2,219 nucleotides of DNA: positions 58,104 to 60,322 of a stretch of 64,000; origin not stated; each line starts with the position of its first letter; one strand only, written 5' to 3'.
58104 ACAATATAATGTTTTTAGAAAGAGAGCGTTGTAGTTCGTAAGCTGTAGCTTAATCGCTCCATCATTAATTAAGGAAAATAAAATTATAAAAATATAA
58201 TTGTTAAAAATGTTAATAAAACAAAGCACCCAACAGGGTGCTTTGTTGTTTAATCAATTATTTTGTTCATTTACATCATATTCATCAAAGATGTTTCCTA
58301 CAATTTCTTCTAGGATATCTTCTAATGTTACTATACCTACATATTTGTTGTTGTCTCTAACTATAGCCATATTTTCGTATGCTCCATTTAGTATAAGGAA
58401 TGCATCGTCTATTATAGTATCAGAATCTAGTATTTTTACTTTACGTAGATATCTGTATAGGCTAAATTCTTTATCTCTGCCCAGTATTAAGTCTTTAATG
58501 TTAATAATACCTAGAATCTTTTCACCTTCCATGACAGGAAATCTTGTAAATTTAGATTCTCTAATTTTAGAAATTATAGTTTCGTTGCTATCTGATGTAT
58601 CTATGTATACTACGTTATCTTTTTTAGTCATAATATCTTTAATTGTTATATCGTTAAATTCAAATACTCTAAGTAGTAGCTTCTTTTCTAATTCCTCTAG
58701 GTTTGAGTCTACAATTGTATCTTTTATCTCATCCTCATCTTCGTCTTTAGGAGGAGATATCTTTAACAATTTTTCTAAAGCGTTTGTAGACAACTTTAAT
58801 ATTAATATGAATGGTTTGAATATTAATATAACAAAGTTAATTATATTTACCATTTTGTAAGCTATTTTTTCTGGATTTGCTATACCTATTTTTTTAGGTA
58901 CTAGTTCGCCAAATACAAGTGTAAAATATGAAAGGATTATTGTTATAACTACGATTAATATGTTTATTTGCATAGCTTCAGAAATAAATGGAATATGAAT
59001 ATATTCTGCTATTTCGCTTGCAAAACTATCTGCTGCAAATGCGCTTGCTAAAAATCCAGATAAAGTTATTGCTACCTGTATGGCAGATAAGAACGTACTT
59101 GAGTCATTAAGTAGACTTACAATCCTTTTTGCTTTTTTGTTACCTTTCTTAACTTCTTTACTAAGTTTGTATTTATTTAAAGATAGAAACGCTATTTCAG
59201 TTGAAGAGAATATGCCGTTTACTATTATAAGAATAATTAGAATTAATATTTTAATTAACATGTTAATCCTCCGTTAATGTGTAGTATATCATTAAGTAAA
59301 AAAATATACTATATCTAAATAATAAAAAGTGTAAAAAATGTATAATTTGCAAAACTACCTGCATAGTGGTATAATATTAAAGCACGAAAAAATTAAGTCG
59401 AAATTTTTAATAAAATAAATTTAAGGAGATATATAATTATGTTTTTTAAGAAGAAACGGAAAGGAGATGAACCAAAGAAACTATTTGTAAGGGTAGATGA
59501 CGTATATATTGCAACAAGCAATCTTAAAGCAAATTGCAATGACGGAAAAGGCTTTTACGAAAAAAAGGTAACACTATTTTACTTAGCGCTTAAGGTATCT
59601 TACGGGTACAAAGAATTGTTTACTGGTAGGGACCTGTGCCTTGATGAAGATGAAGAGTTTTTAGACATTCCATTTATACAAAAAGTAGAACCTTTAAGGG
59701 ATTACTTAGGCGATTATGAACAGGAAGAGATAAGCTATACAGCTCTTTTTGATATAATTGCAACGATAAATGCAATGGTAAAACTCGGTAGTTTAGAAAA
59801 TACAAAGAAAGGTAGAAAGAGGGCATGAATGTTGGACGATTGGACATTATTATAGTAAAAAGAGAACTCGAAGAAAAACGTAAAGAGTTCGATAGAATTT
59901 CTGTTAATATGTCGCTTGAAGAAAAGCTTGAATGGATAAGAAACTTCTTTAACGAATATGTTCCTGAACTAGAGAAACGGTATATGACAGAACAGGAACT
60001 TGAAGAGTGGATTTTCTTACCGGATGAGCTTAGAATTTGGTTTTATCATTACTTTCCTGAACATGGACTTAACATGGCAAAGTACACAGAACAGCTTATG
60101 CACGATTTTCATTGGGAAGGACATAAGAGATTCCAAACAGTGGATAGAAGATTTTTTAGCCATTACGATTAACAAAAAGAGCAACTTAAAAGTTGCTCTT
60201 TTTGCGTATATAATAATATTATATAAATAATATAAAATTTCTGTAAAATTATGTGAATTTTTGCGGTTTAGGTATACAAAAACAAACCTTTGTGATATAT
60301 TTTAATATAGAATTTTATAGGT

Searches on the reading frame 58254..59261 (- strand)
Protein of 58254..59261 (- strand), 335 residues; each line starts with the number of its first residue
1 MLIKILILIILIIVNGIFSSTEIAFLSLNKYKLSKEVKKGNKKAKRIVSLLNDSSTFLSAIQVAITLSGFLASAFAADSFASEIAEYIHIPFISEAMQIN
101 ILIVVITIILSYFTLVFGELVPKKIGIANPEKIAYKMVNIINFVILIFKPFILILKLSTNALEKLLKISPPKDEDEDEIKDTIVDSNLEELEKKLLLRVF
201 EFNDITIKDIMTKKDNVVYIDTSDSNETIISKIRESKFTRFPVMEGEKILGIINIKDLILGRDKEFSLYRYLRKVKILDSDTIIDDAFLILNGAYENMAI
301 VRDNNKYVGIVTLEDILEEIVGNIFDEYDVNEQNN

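Call 4: search_protein_families(library=pfam, proteins=[window:58254-59261:-], max_evalue=0.1)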
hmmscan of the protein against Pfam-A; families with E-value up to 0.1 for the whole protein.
window:58254-59261:- (335 aa): 2 families
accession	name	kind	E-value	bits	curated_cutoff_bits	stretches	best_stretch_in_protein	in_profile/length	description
PF01595.25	CNNM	-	4.6e-40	137.7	28.4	1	6-180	1-165/181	Cyclin M transmembrane N-terminal domain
PF00571.33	CBS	-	1.5e-18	67.3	24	2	207-259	1-52/57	CBS domain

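Call 6: search_protein_families(library=ncbifam, proteins=[window:58254-59261:-], max_evalue=0.1)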
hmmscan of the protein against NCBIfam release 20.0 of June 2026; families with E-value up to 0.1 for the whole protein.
window:58254-59261:- (335 aa): 11 families
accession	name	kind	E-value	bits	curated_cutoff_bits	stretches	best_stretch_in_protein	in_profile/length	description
NF052568.1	PolamExpPaeASal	equivalog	1.5e-41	142.6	500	1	2-327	2-339/424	polyamine export protein PaeA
TIGR03520.1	GldE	subfamily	1.8e-36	126.1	376.05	1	8-332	1-322/408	gliding motility-associated protein GldE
NF008604.1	PRK11573.1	equivalog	7.3e-29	100.9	475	1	5-324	10-329/428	hypothetical protein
NF011675.0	PRK15094.1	equivalog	5e-15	55.6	379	1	171-333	31-201/292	CNNM family magnesium/cobalt transport protein CorC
NF053603.1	HhpR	exception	4.7e-09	35.9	520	1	206-319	2-116/282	CBS domain-containing high hydrostatic pressure regulator HhpR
NF038279.1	TF_CBS_SpxR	exception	2.1e-07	30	600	1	206-321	189-306/427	CBS-HotDog domain-containing transcription factor SpxR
NF041630.1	CBS_CbpB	equivalog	6e-05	22.9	125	1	274-326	20-74/143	cyclic-di-AMP-binding protein CbpB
NF053863.1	DS11_antiphage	equivalog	0.00026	20.2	260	1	206-319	74-191/305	CBS domain-containing anti-phage protein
TIGR01302.1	IMP_dehydrog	equivalog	0.00072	18.5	481.5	1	231-318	104-198/450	IMP dehydrogenase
NF005869.0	PRK07807.1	equivalog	0.036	13.1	549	1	207-318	89-202/479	GuaB1 family IMP dehydrogenase-related protein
NF011447.0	PRK14869.2-3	equivalog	0.098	11.2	522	0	205-260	68-122/540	putative manganese-dependent inorganic diphosphatase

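Call 62: search_protein_families(library=padloc, proteins=[L038:5302-5979:+, L032:5024-5632:+, L032:5646-5987:+], max_evalue=0.01)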
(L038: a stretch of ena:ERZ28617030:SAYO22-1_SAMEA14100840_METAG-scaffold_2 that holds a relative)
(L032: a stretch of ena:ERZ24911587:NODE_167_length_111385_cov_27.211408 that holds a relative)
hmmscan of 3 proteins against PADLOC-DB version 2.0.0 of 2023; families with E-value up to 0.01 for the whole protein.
L038:5302-5979:+ (225 aa): 3 families
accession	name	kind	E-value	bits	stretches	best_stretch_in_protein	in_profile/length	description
PDLC05026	PDC-S47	-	5.7e-07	27.3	1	73-139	74-140/257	-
PDLC05024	PDC-S47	-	2.2e-06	25.4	1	52-154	60-161/265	-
PDLC05025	PDC-S47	-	1.5e-05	22.8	1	88-181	99-198/263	-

L032:5024-5632:+ (202 aa): 0 families

L032:5646-5987:+ (113 aa): 0 families

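Call 78: search_protein_families(library=ncbifam, proteins=[L038:5302-5979:+], max_evalue=0.001)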
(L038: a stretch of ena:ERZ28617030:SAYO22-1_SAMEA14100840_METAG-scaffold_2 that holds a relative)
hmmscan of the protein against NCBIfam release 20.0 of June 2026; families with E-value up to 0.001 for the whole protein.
L038:5302-5979:+ (225 aa): 0 families

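Call 82: search_protein_families(library=phrogs, proteins=[L032:5024-5632:+, L032:5646-5987:+], max_evalue=0.01)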
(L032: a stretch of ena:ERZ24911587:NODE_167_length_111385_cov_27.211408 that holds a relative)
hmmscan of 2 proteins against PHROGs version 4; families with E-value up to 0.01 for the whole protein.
L032:5024-5632:+ (202 aa): 0 families

L032:5646-5987:+ (113 aa): 0 families

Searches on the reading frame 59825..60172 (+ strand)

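Call 4: search_protein_families(library=pfam, proteins=[window:59825-60172:+], max_evalue=0.1)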
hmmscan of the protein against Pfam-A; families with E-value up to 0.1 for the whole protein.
window:59825-60172:+ (115 aa): 1 family
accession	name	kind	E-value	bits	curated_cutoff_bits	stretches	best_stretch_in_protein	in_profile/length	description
PF14647.11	FAM91_N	-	0.032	13.9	25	1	11-55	15-58/307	FAM91 N-terminus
